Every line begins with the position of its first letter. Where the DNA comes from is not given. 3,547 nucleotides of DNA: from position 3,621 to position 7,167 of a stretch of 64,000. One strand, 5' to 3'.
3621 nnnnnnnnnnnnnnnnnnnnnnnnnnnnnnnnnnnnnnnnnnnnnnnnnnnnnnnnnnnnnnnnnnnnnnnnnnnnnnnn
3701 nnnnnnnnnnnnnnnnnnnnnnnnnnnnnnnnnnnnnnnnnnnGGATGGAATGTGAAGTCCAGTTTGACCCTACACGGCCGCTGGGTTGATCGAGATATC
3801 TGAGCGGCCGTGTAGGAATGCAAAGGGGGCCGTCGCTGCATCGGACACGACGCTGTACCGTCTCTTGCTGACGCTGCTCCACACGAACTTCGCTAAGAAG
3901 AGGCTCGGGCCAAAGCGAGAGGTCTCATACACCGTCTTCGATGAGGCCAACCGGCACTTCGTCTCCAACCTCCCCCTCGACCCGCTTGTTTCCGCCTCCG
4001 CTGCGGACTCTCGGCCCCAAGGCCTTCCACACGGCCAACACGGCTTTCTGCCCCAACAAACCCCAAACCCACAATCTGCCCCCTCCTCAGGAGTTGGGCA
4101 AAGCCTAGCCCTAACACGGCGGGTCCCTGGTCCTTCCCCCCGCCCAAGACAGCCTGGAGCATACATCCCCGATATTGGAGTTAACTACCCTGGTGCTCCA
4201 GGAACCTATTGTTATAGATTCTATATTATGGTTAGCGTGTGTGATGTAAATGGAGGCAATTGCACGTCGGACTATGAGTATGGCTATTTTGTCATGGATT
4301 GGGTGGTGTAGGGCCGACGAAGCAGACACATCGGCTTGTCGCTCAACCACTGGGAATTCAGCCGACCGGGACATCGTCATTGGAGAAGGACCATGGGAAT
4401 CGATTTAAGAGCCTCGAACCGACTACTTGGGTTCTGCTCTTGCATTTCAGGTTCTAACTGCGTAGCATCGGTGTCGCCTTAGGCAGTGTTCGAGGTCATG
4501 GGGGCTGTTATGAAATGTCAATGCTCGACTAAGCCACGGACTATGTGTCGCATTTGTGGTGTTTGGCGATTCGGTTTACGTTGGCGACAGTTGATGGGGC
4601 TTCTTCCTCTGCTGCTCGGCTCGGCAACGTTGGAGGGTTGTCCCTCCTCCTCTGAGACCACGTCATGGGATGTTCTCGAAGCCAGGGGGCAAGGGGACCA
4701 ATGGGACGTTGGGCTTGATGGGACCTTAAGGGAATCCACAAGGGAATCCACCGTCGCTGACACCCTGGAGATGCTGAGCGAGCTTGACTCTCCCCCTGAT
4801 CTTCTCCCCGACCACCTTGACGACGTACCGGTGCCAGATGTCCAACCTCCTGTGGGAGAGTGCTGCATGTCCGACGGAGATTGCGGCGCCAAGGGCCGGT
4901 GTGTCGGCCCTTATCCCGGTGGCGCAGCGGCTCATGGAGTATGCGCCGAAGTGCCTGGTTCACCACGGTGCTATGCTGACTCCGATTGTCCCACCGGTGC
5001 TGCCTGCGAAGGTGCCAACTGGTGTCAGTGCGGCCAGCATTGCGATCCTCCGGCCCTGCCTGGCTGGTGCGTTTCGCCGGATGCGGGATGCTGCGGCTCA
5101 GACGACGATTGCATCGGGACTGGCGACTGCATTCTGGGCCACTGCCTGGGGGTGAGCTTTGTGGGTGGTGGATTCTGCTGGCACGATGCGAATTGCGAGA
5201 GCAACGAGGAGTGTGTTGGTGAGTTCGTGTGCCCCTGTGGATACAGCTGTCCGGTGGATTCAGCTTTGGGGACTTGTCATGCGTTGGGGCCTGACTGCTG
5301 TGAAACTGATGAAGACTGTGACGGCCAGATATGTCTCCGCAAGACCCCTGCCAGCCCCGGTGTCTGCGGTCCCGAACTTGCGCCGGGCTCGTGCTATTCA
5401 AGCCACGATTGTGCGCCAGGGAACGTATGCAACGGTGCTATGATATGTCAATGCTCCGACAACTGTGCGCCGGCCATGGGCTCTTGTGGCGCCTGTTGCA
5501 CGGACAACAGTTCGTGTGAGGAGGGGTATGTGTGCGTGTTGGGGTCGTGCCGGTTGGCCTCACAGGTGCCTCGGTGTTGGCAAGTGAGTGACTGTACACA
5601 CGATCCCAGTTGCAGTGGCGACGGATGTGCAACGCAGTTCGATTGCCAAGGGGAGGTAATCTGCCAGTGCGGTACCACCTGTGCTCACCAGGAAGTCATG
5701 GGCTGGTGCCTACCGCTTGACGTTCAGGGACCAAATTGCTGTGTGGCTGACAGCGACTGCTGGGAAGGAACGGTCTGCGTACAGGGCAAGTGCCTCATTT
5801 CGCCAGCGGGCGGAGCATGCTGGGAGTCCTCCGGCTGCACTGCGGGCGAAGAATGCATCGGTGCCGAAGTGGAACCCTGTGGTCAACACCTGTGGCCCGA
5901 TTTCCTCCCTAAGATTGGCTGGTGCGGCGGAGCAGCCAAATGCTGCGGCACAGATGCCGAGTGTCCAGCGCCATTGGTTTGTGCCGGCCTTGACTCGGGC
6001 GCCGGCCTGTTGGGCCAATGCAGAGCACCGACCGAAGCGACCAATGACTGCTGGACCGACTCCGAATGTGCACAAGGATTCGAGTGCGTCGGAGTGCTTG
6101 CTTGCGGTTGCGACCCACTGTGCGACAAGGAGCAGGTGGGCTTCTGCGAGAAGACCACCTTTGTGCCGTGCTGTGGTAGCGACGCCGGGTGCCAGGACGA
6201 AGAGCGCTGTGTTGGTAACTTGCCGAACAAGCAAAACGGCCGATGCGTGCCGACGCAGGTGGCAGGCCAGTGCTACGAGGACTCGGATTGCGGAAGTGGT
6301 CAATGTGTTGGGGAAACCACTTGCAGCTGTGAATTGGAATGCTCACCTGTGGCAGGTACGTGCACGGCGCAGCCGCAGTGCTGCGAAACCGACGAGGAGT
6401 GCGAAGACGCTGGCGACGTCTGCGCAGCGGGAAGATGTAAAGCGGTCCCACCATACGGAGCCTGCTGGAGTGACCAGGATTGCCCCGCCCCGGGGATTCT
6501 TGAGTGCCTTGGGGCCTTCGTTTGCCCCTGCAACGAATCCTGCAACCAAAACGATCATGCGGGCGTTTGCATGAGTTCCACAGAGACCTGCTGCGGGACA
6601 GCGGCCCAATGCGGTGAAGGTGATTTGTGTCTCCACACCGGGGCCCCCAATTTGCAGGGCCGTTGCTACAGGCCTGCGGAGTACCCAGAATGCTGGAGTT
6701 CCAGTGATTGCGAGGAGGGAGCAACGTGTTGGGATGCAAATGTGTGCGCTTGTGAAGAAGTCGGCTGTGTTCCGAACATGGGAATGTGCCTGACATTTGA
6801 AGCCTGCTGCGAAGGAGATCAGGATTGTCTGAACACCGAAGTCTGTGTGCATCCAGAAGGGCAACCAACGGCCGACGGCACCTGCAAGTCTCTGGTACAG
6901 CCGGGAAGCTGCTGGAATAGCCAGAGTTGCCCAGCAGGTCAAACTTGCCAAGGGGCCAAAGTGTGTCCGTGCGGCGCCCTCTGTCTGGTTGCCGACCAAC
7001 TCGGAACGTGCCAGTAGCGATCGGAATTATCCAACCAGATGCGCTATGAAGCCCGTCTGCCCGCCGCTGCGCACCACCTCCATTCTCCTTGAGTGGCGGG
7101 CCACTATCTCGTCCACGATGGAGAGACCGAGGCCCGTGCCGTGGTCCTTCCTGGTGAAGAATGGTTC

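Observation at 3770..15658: Conserved 45-bp palindromic element with covarying stems (two copies)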

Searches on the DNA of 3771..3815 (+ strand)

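Call 74: build_rna_model(alignment_id=A2, structure=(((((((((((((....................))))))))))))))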
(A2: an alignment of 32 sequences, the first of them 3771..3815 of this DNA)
Model R1 built from alignment A2 (32 sequences, 46 columns); structure: as given.
model positions 45; base pairs 13; branch points 0; effective number of sequences 8.32; information 1.222 bits per position. Calibrated on 0.2 Mb of random sequence (short: E-values are rough).
structure used (alignment columns):
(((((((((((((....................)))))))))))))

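Call 75: search_with_rna_model(model_id=R1, source=window, filters=off, max_evalue=10)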
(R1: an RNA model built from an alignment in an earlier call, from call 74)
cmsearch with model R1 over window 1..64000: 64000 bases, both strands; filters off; matches with E-value up to 10: 10.
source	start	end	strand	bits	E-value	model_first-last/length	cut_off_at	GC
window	15614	15658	+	72.4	3.2e-21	1-45/45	no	0.6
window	3771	3815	+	67.9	9.8e-20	1-45/45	no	0.6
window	3771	3815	-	32.2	5.8e-08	1-45/45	no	0.6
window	15614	15658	-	31.3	1.1e-07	1-45/45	no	0.6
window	61518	61544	-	14.5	0.04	1-45/45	no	0.63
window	61518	61544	+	12.1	0.24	1-45/45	no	0.63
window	45665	45685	-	10.6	0.76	1-45/45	no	0.71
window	52792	52809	-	10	1.2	15-32/45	no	0.5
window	45443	45488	+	8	5.3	1-45/45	no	0.54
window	6399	6427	+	7.4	8.3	1-45/45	no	0.69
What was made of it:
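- Checked: It also gives one weak hit at 61518-61544 (E about 0.04; call 75).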

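Call 76: search_with_rna_model(model_id=R1, sources=[L009, L010], filters=off, max_evalue=10)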
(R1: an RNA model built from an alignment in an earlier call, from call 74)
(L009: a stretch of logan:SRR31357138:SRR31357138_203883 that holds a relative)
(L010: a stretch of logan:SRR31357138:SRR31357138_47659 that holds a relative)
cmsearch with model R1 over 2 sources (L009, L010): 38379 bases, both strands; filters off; matches with E-value up to 10: 11.
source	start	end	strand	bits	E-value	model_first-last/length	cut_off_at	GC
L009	3316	3361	-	46.5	6.7e-13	1-45/45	no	0.67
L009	14538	14572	-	14.2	0.03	1-45/45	no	0.77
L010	3846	3870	-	8.5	2.1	1-45/45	no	0.6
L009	31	54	-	8.2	2.6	1-45/45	no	0.58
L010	18224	18256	+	7.7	4.1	1-45/45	no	0.67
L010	2094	2123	-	7.6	4.4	1-45/45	no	0.73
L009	10189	10237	-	7.4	5.1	1-45/45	no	0.69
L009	15726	15765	-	7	6.9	1-45/45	no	0.73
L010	9377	9409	-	6.7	8.6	1-45/45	no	0.58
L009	12054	12071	-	6.5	9.9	1-45/45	no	0.56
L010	4199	4243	+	6.5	10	1-45/45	no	0.58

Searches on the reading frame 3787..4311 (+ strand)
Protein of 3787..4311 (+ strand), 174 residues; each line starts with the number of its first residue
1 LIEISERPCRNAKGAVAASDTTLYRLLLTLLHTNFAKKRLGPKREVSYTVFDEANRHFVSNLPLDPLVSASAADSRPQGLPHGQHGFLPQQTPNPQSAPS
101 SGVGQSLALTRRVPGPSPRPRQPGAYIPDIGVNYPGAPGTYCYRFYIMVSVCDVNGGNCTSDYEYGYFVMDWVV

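Call 85: search_protein_families(library=pfam, proteins=[window:3787-4311:+], max_evalue=0.001)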
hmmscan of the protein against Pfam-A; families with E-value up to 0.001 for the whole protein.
window:3787-4311:+ (174 aa): 0 families

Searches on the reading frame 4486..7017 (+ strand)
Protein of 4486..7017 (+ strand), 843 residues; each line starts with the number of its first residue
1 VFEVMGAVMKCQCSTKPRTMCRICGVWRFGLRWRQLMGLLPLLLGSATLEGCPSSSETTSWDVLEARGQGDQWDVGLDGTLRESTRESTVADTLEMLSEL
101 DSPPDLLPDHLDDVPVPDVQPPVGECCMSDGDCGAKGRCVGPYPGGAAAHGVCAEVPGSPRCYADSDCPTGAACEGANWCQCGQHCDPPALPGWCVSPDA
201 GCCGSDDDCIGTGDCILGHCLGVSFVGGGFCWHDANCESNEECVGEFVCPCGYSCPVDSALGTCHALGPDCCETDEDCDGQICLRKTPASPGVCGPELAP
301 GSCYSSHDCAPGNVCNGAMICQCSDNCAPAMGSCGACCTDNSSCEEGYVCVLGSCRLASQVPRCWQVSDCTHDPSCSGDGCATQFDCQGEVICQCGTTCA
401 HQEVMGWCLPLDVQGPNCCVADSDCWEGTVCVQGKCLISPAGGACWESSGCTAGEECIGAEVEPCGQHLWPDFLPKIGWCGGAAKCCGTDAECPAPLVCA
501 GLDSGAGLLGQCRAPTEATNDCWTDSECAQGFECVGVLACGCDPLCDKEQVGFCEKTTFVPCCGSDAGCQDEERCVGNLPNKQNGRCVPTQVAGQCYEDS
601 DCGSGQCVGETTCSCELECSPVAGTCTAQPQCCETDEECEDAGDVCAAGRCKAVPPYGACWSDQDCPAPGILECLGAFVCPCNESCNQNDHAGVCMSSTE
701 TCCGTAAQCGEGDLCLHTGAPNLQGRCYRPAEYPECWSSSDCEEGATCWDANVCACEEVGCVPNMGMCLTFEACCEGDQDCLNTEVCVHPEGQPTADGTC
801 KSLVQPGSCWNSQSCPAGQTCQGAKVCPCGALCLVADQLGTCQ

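Call 15: search_protein_families(library=pfam, proteins=[window:4486-7017:+], max_evalue=0.001)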
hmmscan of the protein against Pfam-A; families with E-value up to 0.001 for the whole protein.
window:4486-7017:+ (843 aa): 0 families
